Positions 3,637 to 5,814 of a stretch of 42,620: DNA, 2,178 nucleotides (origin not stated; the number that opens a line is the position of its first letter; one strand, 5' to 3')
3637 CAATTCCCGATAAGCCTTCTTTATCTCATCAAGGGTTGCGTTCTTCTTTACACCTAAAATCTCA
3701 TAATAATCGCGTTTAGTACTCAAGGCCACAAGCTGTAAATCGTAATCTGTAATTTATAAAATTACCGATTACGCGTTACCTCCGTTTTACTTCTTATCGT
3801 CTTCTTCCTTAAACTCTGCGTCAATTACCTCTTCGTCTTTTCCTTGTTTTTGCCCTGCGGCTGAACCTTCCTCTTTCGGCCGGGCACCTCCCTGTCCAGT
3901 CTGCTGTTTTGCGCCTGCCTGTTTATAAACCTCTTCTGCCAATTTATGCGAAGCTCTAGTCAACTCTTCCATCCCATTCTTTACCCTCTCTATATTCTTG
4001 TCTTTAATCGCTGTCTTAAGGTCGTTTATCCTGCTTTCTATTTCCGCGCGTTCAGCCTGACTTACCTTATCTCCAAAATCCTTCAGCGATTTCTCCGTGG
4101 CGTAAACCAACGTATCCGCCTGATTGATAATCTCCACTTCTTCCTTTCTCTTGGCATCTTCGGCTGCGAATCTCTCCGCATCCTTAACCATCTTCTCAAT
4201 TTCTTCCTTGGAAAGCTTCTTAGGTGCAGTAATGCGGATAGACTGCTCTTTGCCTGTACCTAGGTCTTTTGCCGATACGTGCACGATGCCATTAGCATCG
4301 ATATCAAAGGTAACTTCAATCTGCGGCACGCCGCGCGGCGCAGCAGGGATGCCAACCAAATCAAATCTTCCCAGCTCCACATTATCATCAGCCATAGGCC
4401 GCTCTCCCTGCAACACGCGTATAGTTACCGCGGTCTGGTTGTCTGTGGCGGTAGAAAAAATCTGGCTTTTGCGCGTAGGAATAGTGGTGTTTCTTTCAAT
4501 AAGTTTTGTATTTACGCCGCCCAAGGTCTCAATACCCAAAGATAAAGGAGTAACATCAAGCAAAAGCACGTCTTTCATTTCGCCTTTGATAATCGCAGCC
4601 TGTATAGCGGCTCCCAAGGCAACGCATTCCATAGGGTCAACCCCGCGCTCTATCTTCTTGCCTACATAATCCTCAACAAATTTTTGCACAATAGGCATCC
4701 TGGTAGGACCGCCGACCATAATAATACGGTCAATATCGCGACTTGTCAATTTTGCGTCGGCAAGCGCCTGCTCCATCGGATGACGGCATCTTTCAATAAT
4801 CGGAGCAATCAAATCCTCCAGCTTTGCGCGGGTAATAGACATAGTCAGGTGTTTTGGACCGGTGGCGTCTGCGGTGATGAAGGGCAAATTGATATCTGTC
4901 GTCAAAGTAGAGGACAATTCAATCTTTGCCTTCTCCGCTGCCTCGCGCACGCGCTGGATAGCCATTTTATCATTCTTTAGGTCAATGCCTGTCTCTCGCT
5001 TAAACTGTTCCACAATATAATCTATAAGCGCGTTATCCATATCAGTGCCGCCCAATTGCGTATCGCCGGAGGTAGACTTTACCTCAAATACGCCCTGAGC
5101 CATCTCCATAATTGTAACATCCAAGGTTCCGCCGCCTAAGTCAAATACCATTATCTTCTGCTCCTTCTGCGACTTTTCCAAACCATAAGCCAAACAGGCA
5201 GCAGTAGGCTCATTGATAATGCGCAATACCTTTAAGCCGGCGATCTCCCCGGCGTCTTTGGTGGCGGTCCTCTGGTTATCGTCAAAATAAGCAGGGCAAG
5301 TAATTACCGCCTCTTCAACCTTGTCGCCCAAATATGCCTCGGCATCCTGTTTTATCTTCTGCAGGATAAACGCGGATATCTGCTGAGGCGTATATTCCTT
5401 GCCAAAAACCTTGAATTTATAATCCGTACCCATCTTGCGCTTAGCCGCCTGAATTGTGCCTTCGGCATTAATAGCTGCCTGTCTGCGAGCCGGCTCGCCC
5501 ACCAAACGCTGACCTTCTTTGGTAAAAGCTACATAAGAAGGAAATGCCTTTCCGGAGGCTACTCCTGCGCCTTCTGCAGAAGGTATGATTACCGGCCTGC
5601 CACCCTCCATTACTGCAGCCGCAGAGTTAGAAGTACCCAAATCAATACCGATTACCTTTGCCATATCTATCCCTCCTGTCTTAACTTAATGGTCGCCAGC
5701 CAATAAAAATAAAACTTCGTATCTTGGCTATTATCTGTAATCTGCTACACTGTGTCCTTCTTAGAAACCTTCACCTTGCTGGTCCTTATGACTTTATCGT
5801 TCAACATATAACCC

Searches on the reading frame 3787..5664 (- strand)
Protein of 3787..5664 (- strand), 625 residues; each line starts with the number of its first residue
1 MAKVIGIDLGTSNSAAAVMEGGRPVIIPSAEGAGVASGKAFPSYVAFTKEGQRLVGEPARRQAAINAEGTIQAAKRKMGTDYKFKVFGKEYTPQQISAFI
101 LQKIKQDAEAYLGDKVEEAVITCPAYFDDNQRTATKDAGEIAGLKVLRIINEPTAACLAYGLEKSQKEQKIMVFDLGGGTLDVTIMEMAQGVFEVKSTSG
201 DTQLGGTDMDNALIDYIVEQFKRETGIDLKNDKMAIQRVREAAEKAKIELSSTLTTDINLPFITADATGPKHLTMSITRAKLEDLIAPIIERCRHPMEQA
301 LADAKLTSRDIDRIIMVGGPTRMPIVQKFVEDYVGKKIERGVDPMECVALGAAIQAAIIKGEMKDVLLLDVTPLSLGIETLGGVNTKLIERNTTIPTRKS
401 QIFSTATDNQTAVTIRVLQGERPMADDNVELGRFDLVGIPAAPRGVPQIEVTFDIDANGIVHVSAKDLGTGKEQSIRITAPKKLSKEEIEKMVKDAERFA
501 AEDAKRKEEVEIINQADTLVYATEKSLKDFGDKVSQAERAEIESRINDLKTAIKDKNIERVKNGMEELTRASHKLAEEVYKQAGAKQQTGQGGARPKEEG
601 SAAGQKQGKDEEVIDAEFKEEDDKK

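Call 77: search_protein_families(library=pfam, proteins=[window:3787-5664:-], max_evalue=0.0001)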
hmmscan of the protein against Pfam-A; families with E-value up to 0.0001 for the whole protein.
window:3787-5664:- (625 aa): 3 families
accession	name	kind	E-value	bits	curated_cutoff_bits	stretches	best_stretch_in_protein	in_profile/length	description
PF00012.26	HSP70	-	6.7e-232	771.4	20.6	2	85-580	102-598/599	Hsp70 protein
PF06723.19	MreB_Mbl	-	2.2e-20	73.2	27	1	4-355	3-318/327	MreB/Mbl protein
PF02782.22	FGGY_C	-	1.9e-06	28.3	27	1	304-358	142-196/198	FGGY family of carbohydrate kinases, C-terminal domain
